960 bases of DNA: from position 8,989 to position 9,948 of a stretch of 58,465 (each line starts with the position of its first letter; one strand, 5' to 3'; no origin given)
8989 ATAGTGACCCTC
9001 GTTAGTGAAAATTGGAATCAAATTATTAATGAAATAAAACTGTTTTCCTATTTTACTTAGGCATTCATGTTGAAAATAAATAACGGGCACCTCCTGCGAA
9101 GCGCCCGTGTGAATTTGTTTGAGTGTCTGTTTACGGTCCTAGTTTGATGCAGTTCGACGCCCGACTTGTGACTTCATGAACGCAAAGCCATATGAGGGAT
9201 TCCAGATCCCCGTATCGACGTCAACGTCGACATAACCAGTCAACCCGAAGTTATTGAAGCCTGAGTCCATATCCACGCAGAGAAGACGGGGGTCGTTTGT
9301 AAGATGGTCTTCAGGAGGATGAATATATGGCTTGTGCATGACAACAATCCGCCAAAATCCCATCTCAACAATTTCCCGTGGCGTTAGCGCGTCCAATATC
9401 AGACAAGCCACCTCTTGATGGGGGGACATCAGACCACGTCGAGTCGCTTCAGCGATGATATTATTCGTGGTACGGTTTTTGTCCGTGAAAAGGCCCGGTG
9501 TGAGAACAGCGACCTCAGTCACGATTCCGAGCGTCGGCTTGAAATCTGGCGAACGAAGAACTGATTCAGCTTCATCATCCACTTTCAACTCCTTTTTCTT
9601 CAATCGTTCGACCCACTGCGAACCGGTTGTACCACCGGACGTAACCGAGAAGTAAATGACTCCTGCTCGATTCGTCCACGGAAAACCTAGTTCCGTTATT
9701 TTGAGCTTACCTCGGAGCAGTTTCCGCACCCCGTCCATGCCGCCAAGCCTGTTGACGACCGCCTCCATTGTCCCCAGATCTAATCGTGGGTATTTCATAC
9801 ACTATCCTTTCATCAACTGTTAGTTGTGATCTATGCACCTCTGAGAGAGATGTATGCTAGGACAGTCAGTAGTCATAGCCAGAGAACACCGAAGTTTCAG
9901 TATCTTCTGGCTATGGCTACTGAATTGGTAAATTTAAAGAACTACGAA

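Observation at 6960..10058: Four promoter-bearing single-gene cassettes stacked at tRNA-Glu(CUC), each preceded by a repeat sharing the tRNA 3' terminus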

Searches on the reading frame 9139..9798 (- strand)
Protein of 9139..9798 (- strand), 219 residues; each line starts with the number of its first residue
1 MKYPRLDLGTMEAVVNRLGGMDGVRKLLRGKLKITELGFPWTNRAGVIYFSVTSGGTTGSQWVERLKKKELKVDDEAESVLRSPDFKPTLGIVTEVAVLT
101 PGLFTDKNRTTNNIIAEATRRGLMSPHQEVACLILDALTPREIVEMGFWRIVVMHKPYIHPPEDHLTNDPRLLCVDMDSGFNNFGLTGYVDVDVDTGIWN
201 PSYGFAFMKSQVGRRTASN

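Call 7: search_protein_families(library=pfam, proteins=[window:9139-9798:-], max_evalue=0.1)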
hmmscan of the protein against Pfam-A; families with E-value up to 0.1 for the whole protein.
window:9139-9798:- (219 aa): 0 families

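Call 8: search_protein_families(library=padloc, proteins=[window:9139-9798:-], max_evalue=0.1)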
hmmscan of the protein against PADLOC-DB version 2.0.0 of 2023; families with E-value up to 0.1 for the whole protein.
window:9139-9798:- (219 aa): 0 families

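Call 9: search_protein_families(library=phrogs, proteins=[window:9139-9798:-], max_evalue=0.1)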
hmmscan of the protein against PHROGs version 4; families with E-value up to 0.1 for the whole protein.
window:9139-9798:- (219 aa): 0 families

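Call 37: find_homologous_proteins(query=window:9139-9798:-, max_evalue=0.001)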
Query window:9139-9798:- (219 aa): 58 proteins with E <= 0.001 among 220 candidates.
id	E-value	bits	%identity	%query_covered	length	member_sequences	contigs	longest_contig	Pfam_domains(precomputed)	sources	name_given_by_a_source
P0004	5.5e-138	476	100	95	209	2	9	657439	-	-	-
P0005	9.6e-53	197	51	97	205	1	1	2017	-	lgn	-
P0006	5.2e-50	188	50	96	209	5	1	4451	-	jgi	jgi:hypothetical protein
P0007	4.4e-49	185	49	97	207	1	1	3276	-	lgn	-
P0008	8.2e-49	184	49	95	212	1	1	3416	-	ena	-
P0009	9.0e-49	184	48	97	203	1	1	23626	-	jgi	-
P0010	3.7e-46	175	47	97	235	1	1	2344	-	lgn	-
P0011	1.3e-45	174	49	96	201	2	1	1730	-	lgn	-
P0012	4.7e-45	172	50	92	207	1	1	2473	-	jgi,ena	-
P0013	4.4e-44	169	48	97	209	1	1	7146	-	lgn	-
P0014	8.2e-44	168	46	97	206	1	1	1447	-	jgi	jgi:hypothetical protein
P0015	9.0e-44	168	47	95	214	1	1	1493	-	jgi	-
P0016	5.4e-43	165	45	95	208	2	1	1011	-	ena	-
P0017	6.9e-43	165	54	72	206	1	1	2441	-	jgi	jgi:hypothetical protein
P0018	6.9e-42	162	46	96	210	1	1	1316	-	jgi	jgi:hypothetical protein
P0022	2.3e-41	160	46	95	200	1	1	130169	-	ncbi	ncbi:MAG: hypothetical protein V1704_00670 [Candidatus Vogelbacteria bacterium]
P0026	7.9e-41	158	46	97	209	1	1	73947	-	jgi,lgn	jgi:hypothetical protein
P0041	5.7e-36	142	47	92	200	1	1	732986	-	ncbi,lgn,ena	-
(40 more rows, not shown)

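Call 38: find_encoding_contigs(protein=P0041, flank=4000, max_places=2)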
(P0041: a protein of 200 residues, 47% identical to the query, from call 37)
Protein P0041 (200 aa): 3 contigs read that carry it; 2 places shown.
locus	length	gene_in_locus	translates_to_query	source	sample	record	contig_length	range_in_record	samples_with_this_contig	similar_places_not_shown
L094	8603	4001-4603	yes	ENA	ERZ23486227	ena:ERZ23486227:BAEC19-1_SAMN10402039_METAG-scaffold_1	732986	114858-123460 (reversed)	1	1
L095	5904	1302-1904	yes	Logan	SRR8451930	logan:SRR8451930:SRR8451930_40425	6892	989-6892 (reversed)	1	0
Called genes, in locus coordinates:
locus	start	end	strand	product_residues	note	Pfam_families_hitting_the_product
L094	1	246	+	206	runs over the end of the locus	PF02517:Rce1-like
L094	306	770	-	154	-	-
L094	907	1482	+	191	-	PF04307:YdjM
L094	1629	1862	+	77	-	-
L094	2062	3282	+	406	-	PF00270:DEAD, PF04851:ResIII, PF00271:Helicase_C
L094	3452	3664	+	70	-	PF00313:CSD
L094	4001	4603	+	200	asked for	-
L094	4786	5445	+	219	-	PF09335:VTT_dom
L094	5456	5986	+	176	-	-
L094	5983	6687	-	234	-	PF01479:S4, PF00849:PseudoU_synth_2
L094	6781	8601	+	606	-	PF00009:GTP_EFTU, PF01926:MMR_HSR1 (faint), PF03144:GTP_EFTU_D2, PF22042:EF-G_D2, PF00679:EFG_C, PF21018:BipA_C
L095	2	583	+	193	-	?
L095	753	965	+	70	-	PF00313:CSD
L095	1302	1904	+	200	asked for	-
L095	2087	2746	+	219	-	PF09335:VTT_dom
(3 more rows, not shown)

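Call 39: find_encoding_contigs(protein=P0022, flank=4000, max_places=2)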
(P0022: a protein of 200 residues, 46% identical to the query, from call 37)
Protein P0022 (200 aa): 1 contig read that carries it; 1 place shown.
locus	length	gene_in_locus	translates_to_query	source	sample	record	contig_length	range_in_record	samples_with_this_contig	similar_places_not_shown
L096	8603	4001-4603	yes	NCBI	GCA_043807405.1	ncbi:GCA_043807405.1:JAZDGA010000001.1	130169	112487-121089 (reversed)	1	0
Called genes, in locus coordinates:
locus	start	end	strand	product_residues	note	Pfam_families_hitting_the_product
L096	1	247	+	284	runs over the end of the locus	-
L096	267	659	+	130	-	-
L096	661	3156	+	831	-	PF00004:AAA (weak), PF07724:AAA_2, PF07728:AAA_5 (faint), PF10431:ClpB_D2-small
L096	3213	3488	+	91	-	-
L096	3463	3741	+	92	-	-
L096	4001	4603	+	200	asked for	-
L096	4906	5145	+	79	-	-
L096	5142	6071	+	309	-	PF01520:Amidase_3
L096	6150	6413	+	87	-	-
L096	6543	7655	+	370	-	PF01207:Dus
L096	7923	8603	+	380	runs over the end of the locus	PF05496:RuvB_N (weak), PF06068:TIP49 (faint), PF13177:DNA_pol3_delta2 (weak), PF07728:AAA_5 (faint), PF13173:AAA_14 (faint), PF00004:AAA, PF13177:DNA_pol3_delta2, PF12169:DNA_pol3_gamma3, +1 more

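Call 40: find_encoding_contigs(protein=P0026, flank=4000, max_places=2)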
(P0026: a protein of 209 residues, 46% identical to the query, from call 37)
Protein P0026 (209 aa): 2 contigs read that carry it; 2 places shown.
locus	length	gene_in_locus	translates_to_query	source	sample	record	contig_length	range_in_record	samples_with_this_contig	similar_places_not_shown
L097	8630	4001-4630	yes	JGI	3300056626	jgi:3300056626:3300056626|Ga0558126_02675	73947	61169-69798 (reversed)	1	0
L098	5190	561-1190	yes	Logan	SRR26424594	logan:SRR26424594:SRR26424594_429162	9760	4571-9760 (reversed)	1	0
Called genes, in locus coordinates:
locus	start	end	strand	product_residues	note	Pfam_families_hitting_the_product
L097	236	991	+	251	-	PF00849:PseudoU_synth_2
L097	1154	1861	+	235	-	PF01245:Ribosomal_L19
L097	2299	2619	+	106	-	PF01906:YbjQ_1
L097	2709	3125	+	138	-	-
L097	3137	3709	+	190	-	PF01923:Cob_adeno_trans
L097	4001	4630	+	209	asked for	-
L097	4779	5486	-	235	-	-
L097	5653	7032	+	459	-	PF01266:DAO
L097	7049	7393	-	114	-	-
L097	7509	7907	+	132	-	PF00072:Response_reg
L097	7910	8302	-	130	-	PF00072:Response_reg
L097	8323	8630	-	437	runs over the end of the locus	PF00512:HisKA, PF02518:HATPase_c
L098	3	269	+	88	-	?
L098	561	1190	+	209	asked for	-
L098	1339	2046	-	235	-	-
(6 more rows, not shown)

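Call 51: find_encoding_contigs(protein=P0004, flank=6000, max_places=10)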
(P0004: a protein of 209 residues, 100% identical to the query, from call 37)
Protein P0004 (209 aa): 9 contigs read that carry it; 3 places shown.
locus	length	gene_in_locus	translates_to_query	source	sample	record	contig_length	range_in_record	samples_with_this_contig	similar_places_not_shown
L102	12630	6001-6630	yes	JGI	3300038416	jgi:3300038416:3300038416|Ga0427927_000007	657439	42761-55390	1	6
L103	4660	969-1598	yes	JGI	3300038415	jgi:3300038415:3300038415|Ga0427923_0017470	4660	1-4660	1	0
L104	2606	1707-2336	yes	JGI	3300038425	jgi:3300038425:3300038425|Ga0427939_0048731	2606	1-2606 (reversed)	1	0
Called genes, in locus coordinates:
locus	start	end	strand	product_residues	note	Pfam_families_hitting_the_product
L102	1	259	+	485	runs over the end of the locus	PF01336:tRNA_anti-codon, PF00152:tRNA-synt_2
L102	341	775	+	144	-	-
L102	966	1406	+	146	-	PF02381:MraZ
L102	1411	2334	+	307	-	PF01795:Methyltransf_5, PF13649:Methyltransf_25 (faint)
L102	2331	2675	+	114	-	-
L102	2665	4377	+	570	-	PF03717:PBP_dimer (weak), PF00905:Transpeptidase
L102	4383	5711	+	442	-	PF08245:Mur_ligase_M, PF02875:Mur_ligase_C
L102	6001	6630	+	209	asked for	-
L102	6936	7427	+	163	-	-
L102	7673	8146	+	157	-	-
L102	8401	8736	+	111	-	-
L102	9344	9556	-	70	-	-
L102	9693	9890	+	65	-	PF00313:CSD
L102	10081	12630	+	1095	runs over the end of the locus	-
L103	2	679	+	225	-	?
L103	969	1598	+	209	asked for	-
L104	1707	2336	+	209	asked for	-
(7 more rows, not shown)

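Call 70: predict_structure(alignment_id=A4)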
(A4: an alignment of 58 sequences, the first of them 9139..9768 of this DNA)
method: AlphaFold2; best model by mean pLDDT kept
length: 209 residues; sequences in the alignment: 58
mean_pLDDT: 89.3   pTM: 0.80
mean pLDDT of the five models: 89.3, 88.4, 86.5, 86.1, 86.1
residues with pLDDT >= 90: 151; 70-90: 37; 50-70: 19; < 50: 2
segments of 3 or more residues with pLDDT < 50: none
pLDDT, mean of each block of 10 residues (from residue 1): 85 93 75 96 98 97 95 95 98 93 95 97 96 94 85 59 88 85 77 96 78
secondary structure, 60 per line:
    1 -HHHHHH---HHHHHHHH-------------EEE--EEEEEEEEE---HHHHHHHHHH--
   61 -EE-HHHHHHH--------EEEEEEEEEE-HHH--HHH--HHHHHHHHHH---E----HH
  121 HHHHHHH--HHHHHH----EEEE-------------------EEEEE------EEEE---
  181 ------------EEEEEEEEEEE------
elements in order: H2-7 H11-18 E32-34 E37-45 H49-58 H65-71 E80-89 H101-110 H119-127 H130-135 E140-143 E163-167 E174-177 E193-203
